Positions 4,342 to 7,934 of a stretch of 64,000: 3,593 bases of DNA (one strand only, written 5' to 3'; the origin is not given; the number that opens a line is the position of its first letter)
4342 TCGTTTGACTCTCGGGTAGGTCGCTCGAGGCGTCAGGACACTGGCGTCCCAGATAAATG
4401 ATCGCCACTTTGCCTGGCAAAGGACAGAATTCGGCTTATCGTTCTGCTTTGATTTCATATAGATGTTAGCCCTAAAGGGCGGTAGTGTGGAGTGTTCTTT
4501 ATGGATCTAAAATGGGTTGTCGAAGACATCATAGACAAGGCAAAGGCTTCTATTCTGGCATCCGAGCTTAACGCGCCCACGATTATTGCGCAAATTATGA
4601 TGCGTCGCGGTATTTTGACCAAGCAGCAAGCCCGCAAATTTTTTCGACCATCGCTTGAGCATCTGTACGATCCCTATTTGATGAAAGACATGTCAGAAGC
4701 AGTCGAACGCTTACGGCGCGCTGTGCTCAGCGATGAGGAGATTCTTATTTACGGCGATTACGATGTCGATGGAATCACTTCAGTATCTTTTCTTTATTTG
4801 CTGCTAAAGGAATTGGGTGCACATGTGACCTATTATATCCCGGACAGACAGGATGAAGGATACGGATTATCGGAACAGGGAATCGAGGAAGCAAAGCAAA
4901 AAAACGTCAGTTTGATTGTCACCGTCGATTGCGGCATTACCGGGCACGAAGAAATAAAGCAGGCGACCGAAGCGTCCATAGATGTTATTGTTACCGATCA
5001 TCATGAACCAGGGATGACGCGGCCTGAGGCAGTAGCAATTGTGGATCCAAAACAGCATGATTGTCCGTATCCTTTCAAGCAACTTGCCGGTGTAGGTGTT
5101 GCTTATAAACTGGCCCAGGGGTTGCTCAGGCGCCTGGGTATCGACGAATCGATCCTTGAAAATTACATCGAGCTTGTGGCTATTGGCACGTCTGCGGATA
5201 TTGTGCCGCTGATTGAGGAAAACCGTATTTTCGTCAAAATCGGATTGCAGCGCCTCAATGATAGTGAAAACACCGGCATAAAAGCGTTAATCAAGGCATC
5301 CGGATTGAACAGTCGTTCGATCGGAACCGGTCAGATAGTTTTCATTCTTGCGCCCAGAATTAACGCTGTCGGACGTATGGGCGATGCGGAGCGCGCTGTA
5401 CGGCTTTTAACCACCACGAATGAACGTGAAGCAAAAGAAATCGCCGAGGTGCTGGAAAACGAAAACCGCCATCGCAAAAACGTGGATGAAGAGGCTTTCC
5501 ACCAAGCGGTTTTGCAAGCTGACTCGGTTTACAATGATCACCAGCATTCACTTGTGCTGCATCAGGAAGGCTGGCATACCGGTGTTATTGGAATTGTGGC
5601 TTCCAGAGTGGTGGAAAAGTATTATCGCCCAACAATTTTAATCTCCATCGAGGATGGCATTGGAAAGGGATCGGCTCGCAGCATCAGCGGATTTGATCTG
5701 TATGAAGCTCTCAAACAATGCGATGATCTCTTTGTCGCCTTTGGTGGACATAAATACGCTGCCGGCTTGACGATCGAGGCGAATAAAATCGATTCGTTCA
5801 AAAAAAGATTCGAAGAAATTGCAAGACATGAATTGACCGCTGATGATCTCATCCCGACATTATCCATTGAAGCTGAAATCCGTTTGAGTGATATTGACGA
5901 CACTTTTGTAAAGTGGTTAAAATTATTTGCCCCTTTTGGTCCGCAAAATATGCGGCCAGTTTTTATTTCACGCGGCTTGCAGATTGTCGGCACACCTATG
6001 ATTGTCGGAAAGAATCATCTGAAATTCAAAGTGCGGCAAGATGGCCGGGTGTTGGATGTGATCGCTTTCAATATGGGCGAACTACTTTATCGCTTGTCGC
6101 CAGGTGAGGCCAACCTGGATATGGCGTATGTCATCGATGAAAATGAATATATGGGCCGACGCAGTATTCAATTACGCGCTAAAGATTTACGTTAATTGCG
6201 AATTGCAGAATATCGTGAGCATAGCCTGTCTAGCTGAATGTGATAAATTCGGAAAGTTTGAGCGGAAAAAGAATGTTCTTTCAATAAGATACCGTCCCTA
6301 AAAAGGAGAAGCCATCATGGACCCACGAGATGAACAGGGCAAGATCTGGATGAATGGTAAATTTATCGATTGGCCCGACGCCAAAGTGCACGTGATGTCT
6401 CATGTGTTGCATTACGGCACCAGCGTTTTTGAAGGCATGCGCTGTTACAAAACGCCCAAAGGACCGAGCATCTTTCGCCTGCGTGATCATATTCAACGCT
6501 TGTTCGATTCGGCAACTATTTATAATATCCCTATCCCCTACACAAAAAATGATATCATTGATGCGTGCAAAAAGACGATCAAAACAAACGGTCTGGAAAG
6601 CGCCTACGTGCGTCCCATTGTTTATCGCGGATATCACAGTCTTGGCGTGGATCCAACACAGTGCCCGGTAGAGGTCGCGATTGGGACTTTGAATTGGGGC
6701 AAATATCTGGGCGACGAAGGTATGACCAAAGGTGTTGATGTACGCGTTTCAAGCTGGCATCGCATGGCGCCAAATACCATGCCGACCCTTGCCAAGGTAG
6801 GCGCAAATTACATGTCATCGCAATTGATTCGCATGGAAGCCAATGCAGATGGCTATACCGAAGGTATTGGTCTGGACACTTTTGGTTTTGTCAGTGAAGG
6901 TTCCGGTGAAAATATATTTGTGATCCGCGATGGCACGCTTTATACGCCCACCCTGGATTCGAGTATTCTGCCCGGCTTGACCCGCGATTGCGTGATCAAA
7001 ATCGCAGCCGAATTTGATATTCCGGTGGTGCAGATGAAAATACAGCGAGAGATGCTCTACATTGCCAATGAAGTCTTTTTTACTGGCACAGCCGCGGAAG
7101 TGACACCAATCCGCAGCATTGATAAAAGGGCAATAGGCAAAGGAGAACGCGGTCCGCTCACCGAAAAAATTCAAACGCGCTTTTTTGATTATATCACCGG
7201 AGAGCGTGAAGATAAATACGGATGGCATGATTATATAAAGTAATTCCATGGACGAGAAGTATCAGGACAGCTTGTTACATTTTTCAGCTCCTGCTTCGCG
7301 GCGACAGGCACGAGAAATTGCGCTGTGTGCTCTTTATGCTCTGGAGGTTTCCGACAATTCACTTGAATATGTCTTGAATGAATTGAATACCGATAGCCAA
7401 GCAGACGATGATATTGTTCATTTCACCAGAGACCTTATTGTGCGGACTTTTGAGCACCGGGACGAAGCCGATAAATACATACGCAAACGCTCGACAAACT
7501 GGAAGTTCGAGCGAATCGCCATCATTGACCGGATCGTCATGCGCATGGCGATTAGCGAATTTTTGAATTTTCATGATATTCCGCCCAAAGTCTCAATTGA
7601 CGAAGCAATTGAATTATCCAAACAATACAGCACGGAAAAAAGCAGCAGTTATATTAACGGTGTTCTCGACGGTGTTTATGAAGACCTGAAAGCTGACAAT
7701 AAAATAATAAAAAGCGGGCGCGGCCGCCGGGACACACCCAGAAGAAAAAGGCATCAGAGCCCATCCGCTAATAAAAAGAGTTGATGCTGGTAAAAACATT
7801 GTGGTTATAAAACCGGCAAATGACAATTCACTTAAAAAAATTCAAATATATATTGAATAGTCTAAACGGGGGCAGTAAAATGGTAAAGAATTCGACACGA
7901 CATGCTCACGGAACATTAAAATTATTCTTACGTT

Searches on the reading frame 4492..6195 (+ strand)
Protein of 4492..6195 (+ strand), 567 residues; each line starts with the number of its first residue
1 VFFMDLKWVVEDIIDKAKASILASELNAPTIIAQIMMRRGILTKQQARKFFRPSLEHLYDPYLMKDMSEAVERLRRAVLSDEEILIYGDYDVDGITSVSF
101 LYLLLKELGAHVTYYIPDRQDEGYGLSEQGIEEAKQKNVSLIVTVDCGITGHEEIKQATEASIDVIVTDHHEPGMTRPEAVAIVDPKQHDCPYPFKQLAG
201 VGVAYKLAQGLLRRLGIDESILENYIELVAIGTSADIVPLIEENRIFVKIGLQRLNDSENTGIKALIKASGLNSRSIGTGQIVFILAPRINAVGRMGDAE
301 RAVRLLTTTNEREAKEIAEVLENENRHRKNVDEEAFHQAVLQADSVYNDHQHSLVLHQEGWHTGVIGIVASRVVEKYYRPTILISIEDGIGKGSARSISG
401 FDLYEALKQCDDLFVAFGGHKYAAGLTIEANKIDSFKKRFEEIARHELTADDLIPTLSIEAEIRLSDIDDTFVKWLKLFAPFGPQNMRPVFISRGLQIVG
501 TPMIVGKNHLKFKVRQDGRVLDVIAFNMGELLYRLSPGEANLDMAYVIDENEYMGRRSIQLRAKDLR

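Call 34: search_protein_families(library=pfam, proteins=[window:4492-6195:+])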
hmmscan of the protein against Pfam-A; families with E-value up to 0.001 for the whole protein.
window:4492-6195:+ (567 aa): 3 families
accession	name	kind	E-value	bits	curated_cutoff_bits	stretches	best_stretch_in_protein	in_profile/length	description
PF01368.27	DHH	-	6.6e-31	107.6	28.1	1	84-233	2-125/125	DHH family, N-terminal domain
PF17768.7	RecJ_OB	-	7.1e-28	97.3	27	1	459-565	1-107/107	RecJ OB domain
PF02272.25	DHHA1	-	1.8e-17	64.1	25.9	1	355-444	6-100/102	DHHA1 domain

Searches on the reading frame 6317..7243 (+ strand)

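Call 34: search_protein_families(library=pfam, proteins=[window:6317-7243:+])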
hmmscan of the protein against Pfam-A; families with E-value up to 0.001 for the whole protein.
window:6317-7243:+ (308 aa): 1 family
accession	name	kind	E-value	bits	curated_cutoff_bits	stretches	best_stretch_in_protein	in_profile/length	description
PF01063.24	Aminotran_4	-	6.2e-47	160.7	28.5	1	37-268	2-223/223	Amino-transferase class IV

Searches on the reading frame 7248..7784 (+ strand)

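Call 34: search_protein_families(library=pfam, proteins=[window:7248-7784:+])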
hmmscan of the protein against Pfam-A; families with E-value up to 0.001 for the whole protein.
window:7248-7784:+ (178 aa): 1 family
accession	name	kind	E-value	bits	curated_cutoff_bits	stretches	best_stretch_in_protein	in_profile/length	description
PF01029.23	NusB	-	2.5e-31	109.2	23.1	1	19-144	1-132/133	NusB family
